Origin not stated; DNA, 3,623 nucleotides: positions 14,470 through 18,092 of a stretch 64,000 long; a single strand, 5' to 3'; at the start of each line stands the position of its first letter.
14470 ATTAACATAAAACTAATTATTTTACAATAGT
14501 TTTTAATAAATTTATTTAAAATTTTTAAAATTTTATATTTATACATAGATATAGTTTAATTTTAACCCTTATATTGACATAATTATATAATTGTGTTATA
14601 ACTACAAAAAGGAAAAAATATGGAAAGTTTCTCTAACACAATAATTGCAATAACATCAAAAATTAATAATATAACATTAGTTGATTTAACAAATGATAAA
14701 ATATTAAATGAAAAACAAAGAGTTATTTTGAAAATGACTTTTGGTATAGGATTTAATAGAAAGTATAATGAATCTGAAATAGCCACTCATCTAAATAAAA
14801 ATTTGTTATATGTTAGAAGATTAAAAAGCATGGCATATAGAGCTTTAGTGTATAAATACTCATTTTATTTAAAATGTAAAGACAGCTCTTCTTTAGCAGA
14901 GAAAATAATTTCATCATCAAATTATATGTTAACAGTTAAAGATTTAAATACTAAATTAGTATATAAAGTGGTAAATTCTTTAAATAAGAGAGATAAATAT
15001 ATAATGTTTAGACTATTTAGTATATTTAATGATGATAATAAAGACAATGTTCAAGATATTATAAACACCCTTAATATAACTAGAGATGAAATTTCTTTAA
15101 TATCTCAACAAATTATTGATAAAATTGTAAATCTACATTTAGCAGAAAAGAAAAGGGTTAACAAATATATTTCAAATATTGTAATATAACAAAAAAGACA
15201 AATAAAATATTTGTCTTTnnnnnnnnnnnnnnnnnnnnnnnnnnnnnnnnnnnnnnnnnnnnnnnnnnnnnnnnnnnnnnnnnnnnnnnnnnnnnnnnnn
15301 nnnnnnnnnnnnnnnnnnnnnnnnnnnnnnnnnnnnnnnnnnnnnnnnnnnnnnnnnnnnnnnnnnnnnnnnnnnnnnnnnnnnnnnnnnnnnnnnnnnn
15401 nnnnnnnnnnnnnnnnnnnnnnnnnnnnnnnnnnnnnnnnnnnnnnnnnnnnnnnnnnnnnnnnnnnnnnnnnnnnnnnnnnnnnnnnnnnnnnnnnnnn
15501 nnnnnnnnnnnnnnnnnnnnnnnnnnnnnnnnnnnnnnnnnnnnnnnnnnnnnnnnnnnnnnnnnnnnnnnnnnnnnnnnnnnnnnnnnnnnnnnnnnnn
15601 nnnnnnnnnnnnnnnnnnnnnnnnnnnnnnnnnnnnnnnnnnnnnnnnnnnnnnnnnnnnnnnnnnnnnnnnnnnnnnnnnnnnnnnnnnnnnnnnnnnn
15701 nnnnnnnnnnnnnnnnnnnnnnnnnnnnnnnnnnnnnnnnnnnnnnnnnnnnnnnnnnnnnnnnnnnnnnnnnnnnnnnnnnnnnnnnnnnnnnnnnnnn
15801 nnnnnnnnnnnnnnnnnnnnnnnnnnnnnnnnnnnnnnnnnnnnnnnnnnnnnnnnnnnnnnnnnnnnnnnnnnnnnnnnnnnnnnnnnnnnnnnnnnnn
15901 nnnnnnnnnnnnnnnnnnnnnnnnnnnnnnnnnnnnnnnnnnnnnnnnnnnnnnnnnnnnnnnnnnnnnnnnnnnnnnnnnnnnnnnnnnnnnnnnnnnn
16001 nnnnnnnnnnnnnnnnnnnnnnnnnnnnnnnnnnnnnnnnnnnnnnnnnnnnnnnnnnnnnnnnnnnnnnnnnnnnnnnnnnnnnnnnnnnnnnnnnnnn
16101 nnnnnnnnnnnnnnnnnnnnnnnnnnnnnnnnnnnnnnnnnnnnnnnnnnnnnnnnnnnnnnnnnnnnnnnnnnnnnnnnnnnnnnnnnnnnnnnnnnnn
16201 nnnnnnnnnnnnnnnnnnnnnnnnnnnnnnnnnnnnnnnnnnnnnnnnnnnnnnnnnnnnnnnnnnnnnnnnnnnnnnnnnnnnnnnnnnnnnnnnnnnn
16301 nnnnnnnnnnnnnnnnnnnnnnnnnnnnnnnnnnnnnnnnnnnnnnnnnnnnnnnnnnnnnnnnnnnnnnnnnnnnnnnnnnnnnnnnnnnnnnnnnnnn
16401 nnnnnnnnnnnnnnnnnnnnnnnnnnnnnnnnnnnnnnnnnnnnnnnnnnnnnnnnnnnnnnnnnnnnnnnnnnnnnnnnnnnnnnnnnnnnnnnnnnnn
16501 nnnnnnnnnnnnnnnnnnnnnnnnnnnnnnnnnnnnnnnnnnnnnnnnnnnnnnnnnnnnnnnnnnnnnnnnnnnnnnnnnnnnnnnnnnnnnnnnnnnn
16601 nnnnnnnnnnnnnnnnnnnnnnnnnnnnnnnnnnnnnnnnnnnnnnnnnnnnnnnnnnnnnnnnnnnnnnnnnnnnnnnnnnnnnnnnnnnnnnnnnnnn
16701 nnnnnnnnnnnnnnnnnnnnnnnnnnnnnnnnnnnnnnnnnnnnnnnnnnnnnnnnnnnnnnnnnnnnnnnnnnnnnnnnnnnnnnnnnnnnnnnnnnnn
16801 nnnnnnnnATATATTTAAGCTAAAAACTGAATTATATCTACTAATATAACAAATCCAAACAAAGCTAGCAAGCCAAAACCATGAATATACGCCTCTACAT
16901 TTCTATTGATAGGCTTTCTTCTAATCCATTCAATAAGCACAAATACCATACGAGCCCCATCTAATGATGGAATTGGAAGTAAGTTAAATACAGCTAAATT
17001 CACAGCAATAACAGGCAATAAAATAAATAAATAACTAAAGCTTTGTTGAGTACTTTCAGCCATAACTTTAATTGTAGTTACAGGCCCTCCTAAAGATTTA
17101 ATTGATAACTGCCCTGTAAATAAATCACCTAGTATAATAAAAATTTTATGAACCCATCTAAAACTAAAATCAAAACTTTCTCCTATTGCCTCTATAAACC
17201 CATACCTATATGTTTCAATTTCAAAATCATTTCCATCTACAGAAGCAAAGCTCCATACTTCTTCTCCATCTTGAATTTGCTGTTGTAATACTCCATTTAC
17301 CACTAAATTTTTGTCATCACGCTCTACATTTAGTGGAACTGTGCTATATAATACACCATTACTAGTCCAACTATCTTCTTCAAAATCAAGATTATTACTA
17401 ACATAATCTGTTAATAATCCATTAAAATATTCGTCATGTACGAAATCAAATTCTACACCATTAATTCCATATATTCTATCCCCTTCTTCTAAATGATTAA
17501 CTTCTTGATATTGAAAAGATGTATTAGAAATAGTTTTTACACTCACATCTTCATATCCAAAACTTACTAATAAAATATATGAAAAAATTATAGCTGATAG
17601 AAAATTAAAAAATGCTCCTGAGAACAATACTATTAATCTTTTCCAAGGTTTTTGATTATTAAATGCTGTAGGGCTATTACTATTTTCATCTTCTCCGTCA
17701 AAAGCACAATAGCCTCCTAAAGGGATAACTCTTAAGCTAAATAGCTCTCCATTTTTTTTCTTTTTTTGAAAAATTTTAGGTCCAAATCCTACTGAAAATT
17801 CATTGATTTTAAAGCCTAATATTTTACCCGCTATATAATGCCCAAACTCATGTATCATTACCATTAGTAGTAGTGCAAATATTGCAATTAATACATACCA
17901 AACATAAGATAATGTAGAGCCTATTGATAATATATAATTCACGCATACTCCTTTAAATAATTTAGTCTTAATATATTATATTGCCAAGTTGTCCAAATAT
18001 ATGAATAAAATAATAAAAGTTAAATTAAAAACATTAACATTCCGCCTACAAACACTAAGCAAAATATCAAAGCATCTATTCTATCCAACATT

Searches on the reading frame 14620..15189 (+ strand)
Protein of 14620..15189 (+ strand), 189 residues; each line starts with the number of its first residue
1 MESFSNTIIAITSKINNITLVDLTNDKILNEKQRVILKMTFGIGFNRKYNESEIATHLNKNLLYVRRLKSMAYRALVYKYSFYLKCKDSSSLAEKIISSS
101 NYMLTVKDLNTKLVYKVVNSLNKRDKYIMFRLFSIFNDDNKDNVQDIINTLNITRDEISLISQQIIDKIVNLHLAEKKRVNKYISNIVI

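Call 3: search_protein_families(library=pfam, proteins=[window:14620-15189:+], max_evalue=0.1)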
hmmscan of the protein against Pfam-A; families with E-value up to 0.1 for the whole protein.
window:14620-15189:+ (189 aa): 2 families
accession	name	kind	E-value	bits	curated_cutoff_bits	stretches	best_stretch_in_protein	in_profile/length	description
PF04545.22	Sigma70_r4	-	3.8e-05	23.6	24.1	1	29-76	5-48/50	Sigma-70, region 4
PF16427.10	DUF5024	-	0.036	14.8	25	1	104-147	22-66/104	Domain of unknown function (DUF5024)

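Call 4: search_protein_families(library=ncbifam, proteins=[window:14620-15189:+], max_evalue=0.1)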
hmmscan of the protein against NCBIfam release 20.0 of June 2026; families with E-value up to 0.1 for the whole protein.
window:14620-15189:+ (189 aa): 10 families
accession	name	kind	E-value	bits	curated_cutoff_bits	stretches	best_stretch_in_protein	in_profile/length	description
NF004471.0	PRK05803.1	subfamily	1.2e-08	34.5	252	2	107-172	163-227/235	RNA polymerase sporulation sigma factor SigK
TIGR02846.1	spore_sigmaK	equivalog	1.3e-08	34.7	298.65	2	14-79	162-225/227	RNA polymerase sporulation sigma factor SigK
TIGR02997.1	Sig70-cyanoRpoD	subfamily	1.8e-06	27.5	384.5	2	28-76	249-297/298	RNA polymerase sigma factor, RpoD/SigA family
TIGR02393.1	RpoD_Cterm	equivalog_domain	3.4e-05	23.6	354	1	105-183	161-236/238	RNA polymerase sigma factor RpoD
TIGR02394.1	rpoS_proteo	equivalog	7.1e-05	22.4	378.7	1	47-171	148-272/285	RNA polymerase sigma factor RpoS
NF006158.0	PRK08301.1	equivalog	0.00014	21.5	339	1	107-169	172-233/241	RNA polymerase sporulation sigma factor SigE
NF005413.0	PRK06986.1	subfamily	0.00087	19.2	201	1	46-169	114-232/241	RNA polymerase sigma factor FliA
NF005785.0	PRK07598.1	equivalog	0.02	13.8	554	0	29-75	351-397/415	RNA polymerase sigma factor SigC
NF006571.0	PRK09087.1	equivalog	0.027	14.2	297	1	100-185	130-216/228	DnaA regulatory inactivator HdaA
TIGR02937.1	sigma70-ECF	superfamily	0.082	12.5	42.9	0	28-76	117-161/165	sigma-70 family RNA polymerase sigma factor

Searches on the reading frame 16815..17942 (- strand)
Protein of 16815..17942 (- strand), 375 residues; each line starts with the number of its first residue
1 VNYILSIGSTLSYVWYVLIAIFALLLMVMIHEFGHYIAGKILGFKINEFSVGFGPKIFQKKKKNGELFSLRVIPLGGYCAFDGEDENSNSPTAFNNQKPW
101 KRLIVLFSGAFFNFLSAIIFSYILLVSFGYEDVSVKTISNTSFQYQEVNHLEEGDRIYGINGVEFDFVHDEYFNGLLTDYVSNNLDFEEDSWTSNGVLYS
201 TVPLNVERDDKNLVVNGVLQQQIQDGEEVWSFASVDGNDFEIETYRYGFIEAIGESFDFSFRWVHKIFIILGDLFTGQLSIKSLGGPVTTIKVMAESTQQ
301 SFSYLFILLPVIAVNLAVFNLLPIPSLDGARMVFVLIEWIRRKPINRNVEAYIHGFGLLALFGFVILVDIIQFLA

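Call 3: search_protein_families(library=pfam, proteins=[window:16815-17942:-], max_evalue=0.1)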
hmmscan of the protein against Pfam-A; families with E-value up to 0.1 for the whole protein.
window:16815-17942:- (375 aa): 2 families
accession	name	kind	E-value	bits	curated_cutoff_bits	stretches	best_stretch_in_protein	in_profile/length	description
PF02163.28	Peptidase_M50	-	3.3e-61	206.9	27.2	1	20-362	2-219/221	Peptidase family M50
PF13398.12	Peptidase_M50B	-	0.0029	17.8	26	1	10-51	7-48/201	Peptidase M50B-like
